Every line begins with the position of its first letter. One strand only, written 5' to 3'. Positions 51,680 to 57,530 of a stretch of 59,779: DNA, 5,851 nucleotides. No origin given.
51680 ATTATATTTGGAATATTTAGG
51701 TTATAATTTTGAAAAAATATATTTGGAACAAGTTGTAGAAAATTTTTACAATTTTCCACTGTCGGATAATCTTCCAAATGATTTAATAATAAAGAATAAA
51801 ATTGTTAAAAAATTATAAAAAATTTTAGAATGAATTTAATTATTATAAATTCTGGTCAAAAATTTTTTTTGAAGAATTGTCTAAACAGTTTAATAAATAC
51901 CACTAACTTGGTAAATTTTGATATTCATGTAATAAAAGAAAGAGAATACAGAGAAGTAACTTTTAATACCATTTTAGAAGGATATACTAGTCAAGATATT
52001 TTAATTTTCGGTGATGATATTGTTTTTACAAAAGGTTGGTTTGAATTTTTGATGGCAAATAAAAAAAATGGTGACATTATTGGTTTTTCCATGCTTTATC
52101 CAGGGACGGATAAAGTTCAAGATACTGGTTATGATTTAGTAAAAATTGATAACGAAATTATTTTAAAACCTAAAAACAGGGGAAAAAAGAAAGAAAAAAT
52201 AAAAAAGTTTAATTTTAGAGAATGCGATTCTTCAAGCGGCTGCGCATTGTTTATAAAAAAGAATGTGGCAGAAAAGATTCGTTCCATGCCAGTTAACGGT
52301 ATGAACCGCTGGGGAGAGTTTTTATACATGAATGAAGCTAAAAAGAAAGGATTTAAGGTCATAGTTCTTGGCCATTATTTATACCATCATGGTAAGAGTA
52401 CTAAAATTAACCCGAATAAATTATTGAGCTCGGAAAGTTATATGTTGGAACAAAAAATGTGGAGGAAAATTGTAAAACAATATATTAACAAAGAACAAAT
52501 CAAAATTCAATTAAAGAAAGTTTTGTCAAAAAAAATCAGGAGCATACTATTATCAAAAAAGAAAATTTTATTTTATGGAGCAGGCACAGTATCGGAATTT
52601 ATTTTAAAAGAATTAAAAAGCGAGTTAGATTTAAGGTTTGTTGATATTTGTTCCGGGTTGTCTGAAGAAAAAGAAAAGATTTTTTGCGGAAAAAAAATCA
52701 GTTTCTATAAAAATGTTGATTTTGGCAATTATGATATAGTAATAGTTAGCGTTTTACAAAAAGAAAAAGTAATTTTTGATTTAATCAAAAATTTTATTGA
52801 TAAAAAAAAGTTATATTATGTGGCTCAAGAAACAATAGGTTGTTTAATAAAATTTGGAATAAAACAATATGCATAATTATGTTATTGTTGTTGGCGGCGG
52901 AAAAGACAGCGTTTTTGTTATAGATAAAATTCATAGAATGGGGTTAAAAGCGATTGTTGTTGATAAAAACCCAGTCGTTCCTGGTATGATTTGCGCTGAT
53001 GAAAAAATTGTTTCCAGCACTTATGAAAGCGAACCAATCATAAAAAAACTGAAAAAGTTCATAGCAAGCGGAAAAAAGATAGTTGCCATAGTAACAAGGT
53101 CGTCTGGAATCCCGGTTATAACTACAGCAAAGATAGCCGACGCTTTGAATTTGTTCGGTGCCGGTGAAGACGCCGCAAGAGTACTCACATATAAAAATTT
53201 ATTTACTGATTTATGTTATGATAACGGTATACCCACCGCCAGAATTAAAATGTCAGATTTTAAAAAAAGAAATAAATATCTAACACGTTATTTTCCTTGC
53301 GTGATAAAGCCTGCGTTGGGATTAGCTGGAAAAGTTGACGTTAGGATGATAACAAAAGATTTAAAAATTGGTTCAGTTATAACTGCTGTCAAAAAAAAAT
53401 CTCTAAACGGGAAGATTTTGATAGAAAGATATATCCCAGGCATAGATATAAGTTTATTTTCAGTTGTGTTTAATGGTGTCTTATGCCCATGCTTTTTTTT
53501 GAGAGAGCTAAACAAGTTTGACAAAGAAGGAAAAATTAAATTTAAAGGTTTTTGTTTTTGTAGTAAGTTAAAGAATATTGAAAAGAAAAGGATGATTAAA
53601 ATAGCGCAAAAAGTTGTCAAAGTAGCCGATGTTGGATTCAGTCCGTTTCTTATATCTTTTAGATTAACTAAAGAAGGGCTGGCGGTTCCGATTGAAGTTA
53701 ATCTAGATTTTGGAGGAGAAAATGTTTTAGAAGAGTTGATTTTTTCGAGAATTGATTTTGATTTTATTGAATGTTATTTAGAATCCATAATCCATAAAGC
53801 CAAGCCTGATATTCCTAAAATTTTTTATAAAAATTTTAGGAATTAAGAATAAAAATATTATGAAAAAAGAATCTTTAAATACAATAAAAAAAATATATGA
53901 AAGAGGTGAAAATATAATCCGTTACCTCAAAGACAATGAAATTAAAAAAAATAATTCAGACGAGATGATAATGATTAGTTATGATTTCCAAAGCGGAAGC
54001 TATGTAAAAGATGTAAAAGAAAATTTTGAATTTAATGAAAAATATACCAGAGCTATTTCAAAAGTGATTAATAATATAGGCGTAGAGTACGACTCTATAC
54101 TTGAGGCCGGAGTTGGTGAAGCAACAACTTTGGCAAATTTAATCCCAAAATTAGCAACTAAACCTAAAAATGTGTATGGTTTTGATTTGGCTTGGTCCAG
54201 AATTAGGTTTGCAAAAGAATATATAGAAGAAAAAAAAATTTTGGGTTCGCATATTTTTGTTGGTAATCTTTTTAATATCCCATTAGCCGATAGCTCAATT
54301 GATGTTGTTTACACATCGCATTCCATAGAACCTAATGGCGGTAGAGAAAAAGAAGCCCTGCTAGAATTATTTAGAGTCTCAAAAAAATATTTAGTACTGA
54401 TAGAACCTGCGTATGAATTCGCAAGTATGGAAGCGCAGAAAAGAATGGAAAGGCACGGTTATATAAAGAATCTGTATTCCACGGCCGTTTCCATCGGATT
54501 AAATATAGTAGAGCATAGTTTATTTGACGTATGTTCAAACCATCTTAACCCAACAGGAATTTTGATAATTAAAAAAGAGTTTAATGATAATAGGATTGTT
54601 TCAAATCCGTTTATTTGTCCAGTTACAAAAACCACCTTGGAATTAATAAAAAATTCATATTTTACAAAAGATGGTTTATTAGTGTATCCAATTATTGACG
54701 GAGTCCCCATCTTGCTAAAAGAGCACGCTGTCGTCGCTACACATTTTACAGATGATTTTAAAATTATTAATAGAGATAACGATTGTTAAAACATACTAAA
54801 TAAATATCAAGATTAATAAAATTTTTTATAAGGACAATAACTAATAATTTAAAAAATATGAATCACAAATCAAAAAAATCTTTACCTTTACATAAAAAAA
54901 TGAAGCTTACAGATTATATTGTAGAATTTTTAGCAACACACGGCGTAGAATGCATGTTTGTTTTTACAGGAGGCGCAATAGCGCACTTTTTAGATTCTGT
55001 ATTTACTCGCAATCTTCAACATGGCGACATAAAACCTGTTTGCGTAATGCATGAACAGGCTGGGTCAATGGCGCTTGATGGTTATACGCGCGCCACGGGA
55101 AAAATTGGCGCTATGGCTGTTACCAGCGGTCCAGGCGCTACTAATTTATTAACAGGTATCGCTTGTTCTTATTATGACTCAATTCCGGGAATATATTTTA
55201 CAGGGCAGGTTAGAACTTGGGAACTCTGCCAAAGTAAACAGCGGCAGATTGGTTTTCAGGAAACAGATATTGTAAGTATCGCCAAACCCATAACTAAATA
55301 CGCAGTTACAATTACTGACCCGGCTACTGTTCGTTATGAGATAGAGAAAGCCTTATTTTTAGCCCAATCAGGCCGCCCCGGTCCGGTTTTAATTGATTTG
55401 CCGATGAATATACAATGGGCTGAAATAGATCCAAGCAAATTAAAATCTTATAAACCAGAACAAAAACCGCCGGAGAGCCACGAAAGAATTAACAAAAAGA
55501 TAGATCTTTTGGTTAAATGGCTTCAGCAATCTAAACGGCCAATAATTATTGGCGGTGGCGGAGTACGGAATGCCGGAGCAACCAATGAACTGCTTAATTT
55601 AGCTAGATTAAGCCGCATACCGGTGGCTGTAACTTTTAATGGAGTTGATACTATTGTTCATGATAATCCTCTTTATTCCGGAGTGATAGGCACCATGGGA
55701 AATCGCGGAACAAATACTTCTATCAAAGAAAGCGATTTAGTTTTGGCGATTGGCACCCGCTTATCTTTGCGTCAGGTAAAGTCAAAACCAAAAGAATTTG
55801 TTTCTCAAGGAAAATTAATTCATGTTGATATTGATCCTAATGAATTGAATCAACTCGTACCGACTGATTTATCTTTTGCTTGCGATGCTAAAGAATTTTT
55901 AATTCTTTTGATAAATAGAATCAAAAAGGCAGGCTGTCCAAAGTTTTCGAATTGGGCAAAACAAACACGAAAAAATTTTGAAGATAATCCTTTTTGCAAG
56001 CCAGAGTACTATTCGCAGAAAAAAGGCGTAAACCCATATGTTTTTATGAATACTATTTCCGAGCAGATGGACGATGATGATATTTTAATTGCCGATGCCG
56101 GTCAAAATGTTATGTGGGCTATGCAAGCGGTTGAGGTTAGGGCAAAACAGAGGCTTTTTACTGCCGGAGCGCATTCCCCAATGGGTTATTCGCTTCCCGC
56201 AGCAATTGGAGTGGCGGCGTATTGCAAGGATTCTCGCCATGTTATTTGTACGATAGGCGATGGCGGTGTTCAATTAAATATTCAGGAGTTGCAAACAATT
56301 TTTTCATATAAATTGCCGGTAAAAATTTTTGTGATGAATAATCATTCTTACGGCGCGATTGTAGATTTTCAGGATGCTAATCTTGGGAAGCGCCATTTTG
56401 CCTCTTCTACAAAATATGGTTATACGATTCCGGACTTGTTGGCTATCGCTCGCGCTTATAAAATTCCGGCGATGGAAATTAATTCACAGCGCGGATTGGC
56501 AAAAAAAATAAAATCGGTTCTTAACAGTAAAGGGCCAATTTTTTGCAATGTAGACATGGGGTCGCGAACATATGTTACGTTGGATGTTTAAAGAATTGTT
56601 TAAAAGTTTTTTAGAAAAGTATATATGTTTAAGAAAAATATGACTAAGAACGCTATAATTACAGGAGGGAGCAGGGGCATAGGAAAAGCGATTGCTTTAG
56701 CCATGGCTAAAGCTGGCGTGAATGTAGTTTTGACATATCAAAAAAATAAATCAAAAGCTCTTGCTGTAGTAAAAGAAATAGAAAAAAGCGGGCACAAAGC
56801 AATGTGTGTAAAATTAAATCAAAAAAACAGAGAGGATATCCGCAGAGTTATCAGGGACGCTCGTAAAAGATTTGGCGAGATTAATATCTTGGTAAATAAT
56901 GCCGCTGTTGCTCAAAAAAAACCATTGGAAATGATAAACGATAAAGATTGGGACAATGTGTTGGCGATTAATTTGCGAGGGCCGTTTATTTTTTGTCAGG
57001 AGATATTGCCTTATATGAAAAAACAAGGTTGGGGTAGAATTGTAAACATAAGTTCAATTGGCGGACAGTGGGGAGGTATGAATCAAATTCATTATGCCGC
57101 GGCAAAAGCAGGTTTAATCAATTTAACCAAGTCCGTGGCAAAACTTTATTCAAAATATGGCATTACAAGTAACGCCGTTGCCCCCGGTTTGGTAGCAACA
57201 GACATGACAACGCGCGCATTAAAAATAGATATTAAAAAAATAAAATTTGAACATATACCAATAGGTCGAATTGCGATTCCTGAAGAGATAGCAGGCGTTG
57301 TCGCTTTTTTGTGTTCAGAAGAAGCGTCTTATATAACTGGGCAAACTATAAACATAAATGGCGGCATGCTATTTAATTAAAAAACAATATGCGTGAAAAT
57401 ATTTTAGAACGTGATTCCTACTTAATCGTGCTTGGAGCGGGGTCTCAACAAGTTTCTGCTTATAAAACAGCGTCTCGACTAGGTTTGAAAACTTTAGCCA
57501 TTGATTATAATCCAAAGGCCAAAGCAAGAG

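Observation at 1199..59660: One ~58-kb, 48-gene, single-strand glycan assembly and tailoring mega-locus behind a consensus promoter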

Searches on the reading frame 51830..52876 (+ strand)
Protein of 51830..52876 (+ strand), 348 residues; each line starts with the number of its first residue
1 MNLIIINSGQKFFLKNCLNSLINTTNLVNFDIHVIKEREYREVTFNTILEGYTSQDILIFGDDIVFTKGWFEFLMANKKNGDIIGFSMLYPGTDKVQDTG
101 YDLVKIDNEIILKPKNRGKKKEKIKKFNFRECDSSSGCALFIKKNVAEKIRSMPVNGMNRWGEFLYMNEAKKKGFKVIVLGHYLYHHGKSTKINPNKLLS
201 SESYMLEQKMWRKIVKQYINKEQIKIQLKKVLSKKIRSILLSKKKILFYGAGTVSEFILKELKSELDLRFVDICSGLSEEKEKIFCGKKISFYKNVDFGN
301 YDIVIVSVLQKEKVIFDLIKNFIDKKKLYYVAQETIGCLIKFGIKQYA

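Call 10: search_protein_families(library=pfam, proteins=[window:51830-52876:+], max_evalue=0.01)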
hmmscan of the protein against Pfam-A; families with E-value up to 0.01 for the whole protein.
window:51830-52876:+ (348 aa): 0 families

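Call 28: search_protein_families(library=ncbifam, proteins=[window:51830-52876:+], max_evalue=0.001)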
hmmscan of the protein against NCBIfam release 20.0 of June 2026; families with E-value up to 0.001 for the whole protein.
window:51830-52876:+ (348 aa): 0 families

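Call 79: search_protein_families(library=pfam, proteins=[window:51830-52876:+], max_evalue=1)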
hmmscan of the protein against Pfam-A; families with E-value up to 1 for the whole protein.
window:51830-52876:+ (348 aa): 2 families
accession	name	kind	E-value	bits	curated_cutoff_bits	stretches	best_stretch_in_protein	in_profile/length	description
PF13173.12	AAA_14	-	0.058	13.8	27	0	12-79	17-86/129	AAA domain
PF06337.17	DUSP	-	0.13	13.1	29.3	1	184-228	35-75/77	DUSP domain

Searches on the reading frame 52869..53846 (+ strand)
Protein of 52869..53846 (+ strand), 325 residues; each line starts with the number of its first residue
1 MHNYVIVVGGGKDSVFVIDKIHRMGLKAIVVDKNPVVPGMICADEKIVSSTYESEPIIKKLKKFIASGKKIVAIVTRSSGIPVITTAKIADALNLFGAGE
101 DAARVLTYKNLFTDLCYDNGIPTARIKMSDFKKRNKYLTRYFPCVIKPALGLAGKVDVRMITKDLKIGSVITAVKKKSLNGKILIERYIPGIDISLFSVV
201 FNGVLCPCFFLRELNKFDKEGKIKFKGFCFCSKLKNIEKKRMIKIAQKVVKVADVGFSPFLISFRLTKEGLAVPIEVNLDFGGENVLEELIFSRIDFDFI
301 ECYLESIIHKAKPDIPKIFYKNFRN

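Call 10: search_protein_families(library=pfam, proteins=[window:52869-53846:+], max_evalue=0.01)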
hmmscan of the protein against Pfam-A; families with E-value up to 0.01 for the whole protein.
window:52869-53846:+ (325 aa): 2 families
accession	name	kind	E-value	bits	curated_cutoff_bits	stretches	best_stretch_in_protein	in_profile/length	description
PF13535.11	ATP-grasp_4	-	8.3e-06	25.9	27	1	142-283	3-155/160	ATP-grasp domain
PF01071.24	GARS_A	-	0.00083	19.7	27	1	109-213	3-113/194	Phosphoribosylglycinamide synthetase, ATP-grasp (A) domain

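Call 28: search_protein_families(library=ncbifam, proteins=[window:52869-53846:+], max_evalue=0.001)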
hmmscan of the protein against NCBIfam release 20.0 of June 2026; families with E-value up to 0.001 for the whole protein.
window:52869-53846:+ (325 aa): 7 families
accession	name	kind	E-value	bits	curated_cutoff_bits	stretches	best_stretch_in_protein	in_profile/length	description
NF002563.0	PRK02186.1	subfamily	2e-10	39.6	625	1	59-306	59-301/890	argininosuccinate lyase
TIGR00877.1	purD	equivalog_domain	4e-08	32.5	288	1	90-216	86-218/425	phosphoribosylamine--glycine ligase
NF006766.0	PRK09288.1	equivalog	6e-06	25.3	339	1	5-250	15-256/396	formate-dependent phosphoribosylglycinamide formyltransferase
NF053643.1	Ddl_archaea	equivalog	4.8e-05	22.5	500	1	97-208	95-199/367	putative pseudomurein biosynthesis ATP-grasp protein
TIGR01369.1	CPSaseII_lrg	equivalog_domain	0.00027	18.7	1027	1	15-195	578-758/1052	carbamoyl-phosphate synthase (glutamine-hydrolyzing) large subunit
NF002378.0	PRK01372.1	subfamily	0.00032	19.5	243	1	112-278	104-268/305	D-alanine--D-alanine ligase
TIGR01142.1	purT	equivalog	0.0008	18.4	502.15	0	5-196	2-193/380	phosphoribosylglycinamide formyltransferase 2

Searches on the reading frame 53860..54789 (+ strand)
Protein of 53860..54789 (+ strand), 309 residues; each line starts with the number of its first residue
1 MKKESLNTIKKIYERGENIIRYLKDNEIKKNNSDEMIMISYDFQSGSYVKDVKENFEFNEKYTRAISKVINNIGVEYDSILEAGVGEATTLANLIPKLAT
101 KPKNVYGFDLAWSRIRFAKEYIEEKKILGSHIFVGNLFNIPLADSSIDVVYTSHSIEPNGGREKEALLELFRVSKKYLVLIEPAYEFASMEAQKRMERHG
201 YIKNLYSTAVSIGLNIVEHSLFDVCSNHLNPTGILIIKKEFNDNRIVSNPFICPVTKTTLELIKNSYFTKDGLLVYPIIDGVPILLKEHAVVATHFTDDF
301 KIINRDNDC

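Call 10: search_protein_families(library=pfam, proteins=[window:53860-54789:+], max_evalue=0.01)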
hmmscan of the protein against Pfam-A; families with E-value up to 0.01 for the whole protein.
window:53860-54789:+ (309 aa): 3 families
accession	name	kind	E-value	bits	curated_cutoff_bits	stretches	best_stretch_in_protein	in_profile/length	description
PF08241.18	Methyltransf_11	-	1.7e-07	32.2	21.2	1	81-176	1-89/95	Methyltransferase domain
PF13649.12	Methyltransf_25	-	2e-07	32.1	27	1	80-175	1-94/97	Methyltransferase domain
PF13847.12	Methyltransf_31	-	1.4e-06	28.5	27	1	79-180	6-107/145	Methyltransferase domain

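Call 28: search_protein_families(library=ncbifam, proteins=[window:53860-54789:+], max_evalue=0.001)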
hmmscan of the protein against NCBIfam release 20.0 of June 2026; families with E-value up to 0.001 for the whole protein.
window:53860-54789:+ (309 aa): 1 family
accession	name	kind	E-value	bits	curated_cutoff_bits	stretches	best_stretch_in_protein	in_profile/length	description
TIGR01934.1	MenG_MenH_UbiE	subfamily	0.00096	18.5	158.35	0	79-180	42-141/223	ubiquinone/menaquinone biosynthesis methyltransferase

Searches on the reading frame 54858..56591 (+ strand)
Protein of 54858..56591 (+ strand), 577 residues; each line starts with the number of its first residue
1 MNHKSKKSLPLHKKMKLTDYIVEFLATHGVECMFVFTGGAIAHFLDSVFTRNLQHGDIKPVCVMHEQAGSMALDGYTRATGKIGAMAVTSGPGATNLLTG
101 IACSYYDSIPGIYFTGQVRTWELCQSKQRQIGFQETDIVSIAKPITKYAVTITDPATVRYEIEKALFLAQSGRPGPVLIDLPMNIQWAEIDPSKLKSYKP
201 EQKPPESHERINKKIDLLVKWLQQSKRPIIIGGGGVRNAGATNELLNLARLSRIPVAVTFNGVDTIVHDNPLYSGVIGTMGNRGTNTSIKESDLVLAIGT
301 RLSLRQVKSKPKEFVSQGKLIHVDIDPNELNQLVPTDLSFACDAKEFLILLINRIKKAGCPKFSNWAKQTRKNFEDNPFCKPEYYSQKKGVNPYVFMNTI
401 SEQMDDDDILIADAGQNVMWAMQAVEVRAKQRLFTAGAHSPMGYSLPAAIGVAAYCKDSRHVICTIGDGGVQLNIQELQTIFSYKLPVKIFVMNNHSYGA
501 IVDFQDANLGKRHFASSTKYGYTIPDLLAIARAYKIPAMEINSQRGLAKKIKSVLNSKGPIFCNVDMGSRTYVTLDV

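Call 10: search_protein_families(library=pfam, proteins=[window:54858-56591:+], max_evalue=0.01)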
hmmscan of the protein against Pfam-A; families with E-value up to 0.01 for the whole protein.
window:54858-56591:+ (577 aa): 3 families
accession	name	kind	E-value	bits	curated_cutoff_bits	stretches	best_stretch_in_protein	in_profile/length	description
PF02775.26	TPP_enzyme_C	-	1.2e-39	136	21.9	1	413-565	1-151/151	Thiamine pyrophosphate enzyme, C-terminal TPP binding domain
PF00205.28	TPP_enzyme_M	-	1.5e-36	125.6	30.4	1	216-348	2-134/137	Thiamine pyrophosphate enzyme, central domain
PF02776.23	TPP_enzyme_N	-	1.3e-26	93.1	26.8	1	15-139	1-117/119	Thiamine pyrophosphate enzyme, N-terminal TPP binding domain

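Call 22: find_encoding_contigs(protein=window:54858-56591:+, flank=10000, max_places=6)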
Protein window:54858-56591:+ (577 aa): 1 contig read that carries it; 1 place shown.
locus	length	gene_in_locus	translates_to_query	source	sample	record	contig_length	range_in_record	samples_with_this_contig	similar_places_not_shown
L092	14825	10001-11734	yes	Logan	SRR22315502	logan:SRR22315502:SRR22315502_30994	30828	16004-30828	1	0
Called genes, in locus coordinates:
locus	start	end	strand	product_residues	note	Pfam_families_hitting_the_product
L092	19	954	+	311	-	PF00248:Aldo_ket_red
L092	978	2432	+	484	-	PF02348:CTP_transf_3, PF02698:DUF218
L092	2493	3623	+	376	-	PF03102:NeuB, PF08666:SAF (weak)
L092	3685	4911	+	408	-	-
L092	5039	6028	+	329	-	PF13489:Methyltransf_23, PF13847:Methyltransf_31 (weak), PF08241:Methyltransf_11, PF08242:Methyltransf_12, PF13649:Methyltransf_25 (weak)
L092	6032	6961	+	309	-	-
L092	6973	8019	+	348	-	-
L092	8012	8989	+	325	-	PF13535:ATP-grasp_4 (weak)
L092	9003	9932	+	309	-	PF13847:Methyltransf_31 (weak), PF08241:Methyltransf_11 (weak), PF13649:Methyltransf_25 (weak)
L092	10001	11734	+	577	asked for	PF02776:TPP_enzyme_N, PF00205:TPP_enzyme_M, PF02775:TPP_enzyme_C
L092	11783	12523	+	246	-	PF00106:adh_short, PF08659:KR, PF13561:adh_short_C2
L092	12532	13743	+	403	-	PF01071:GARS_A (weak), PF02655:ATP-grasp_3, PF02786:CPSase_L_D2 (weak), PF07478:Dala_Dala_lig_C, PF13535:ATP-grasp_4, PF18603:LAL_C2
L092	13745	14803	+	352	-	PF02310:B12-binding, PF04055:Radical_SAM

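Call 28: search_protein_families(library=ncbifam, proteins=[window:54858-56591:+], max_evalue=0.001)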
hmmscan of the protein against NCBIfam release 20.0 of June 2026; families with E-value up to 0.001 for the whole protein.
window:54858-56591:+ (577 aa): 53 families (the best 25 are shown)
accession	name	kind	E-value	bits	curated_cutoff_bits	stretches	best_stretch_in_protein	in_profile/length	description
TIGR00118.1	acolac_lg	equivalog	2.1e-125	419.4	538.35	1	18-569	4-536/557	biosynthetic-type acetolactate synthase large subunit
NF004919.0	PRK06276.1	equivalog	4.3e-116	388.6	866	1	15-565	1-536/582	acetolactate synthase large subunit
NF006524.0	PRK08978.1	equivalog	1.6e-114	383.1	738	1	18-570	4-527/548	acetolactate synthase 2 catalytic subunit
NF005651.0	PRK07418.1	subfamily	6.3e-114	381.4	942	1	12-566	16-558/617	acetolactate synthase large subunit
NF004710.0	PRK06048.1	equivalog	1.7e-113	380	976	1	13-567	6-537/561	acetolactate synthase large subunit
NF005584.0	PRK07282.1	equivalog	4.6e-108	362.2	970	1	11-573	6-546/566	acetolactate synthase large subunit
NF005824.0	PRK07710.1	equivalog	1e-105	354.3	976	1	5-567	7-548/573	acetolactate synthase large subunit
NF005058.0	PRK06466.1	equivalog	4.7e-104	348.9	951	1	18-565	7-545/574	acetolactate synthase 3 large subunit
NF005228.0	PRK06725.1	equivalog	4.8e-104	348.6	991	1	13-564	14-542/571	acetolactate synthase large subunit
NF006016.1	PRK08155.1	equivalog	1.9e-103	346.8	870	1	15-568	3-533/554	acetolactate synthase large subunit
NF006581.0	PRK09107.1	equivalog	1.9e-101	340.2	974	1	12-564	8-550/595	acetolactate synthase 3 large subunit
NF006319.0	PRK08527.1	equivalog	6e-100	335.3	905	1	13-567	2-538/565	acetolactate synthase large subunit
NF005860.0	PRK07789.1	equivalog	5.4e-98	328.9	881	1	6-554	25-564/615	acetolactate synthase large subunit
NF005409.0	PRK06965.1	equivalog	6.8e-96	322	1035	1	12-555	18-548/587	acetolactate synthase 3 catalytic subunit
NF005039.0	PRK06456.1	equivalog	1.2e-91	308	868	1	20-560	7-537/572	acetolactate synthase large subunit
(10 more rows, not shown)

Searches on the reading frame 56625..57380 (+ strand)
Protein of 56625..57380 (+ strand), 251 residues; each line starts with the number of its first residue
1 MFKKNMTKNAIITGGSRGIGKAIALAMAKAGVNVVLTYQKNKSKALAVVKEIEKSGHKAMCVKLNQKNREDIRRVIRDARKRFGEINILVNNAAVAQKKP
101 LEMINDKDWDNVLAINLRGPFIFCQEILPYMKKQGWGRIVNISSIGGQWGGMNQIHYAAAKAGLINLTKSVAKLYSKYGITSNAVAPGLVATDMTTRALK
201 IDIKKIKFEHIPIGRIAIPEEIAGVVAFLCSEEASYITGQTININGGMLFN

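Call 10: search_protein_families(library=pfam, proteins=[window:56625-57380:+], max_evalue=0.01)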
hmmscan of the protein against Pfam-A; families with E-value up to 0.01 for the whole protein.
window:56625-57380:+ (251 aa): 4 families
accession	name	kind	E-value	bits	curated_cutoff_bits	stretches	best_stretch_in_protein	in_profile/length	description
PF13561.12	adh_short_C2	-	1.2e-64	218.6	27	1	17-248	6-235/236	Enoyl-(Acyl carrier protein) reductase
PF00106.31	adh_short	-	4.4e-59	199.7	26.6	1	8-197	1-189/195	short chain dehydrogenase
PF08659.16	KR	-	9e-19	68.5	22.6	1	11-164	4-156/180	KR domain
PF01370.27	Epimerase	-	0.00016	21.6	20.9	1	11-206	2-193/240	NAD dependent epimerase/dehydratase family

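Call 20: find_encoding_contigs(protein=window:56640-57380:+, flank=10000, max_places=6)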
Protein window:56640-57380:+ (246 aa): no gene with exactly this product is on record in the collection.

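Call 28: search_protein_families(library=ncbifam, proteins=[window:56640-57380:+], max_evalue=0.001)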
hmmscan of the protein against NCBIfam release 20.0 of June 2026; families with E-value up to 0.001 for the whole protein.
window:56640-57380:+ (246 aa): 234 families (the best 25 are shown)
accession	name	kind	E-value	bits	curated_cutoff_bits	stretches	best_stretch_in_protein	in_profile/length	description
TIGR01830.1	3oxo_ACP_reduc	equivalog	8e-79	264.7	297.75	1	5-243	1-238/239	3-oxoacyl-[acyl-carrier-protein] reductase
NF009466.0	PRK12826.1-2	subfamily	6.4e-75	251.8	222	1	1-244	2-245/248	3-oxoacyl-ACP reductase FabG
NF004198.0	PRK05653.1-3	equivalog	9.8e-74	247.9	296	1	2-244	7-247/248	3-oxoacyl-ACP reductase FabG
NF009464.0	PRK12824.1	subfamily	2.1e-69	233.9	269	1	1-244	1-243/245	3-oxoacyl-ACP reductase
TIGR01829.1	AcAcCoA_reduct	subfamily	9.1e-68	228.5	302.1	1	5-243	3-240/242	acetoacetyl-CoA reductase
NF004197.0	PRK05653.1-1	equivalog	3.1e-67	226.8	332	1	3-245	8-248/249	3-oxoacyl-ACP reductase FabG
NF004199.0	PRK05653.1-4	equivalog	1.5e-66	224.5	301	1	2-244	5-246/247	3-oxoacyl-ACP reductase FabG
NF053542.1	FlxB_rubin_SDR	equivalog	6.8e-65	219.1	340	1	3-243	1-239/239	flexirubin biosynthesis SDR family reductase FlxB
NF004200.0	PRK05653.1-5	equivalog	2.1e-64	217.4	273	1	1-244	1-242/242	3-oxoacyl-ACP reductase FabG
NF005559.1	PRK07231.1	subfamily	1.1e-63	215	215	1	3-244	5-248/249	glucose 1-dehydrogenase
NF009546.0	PRK12935.1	equivalog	1.6e-61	208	418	1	3-243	7-245/247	acetoacetyl-CoA reductase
NF009384.0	PRK12743.1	equivalog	2e-61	207.4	264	1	1-244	5-248/258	SDR family oxidoreductase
NF047420.2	EF_P_mod_YmfI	equivalog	4.4e-61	206.6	238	1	5-243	2-235/236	elongation factor P 5-aminopentanone reductase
NF006070.0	PRK08213.1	subfamily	4.5e-59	200.1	279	1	3-243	13-256/259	gluconate 5-dehydrogenase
NF053701.1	CsHdxCHCADhChcB2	equivalog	1.4e-58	198.3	350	1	3-243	4-242/245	cis-4-hydroxycyclohexanecarboxylate dehydrogenase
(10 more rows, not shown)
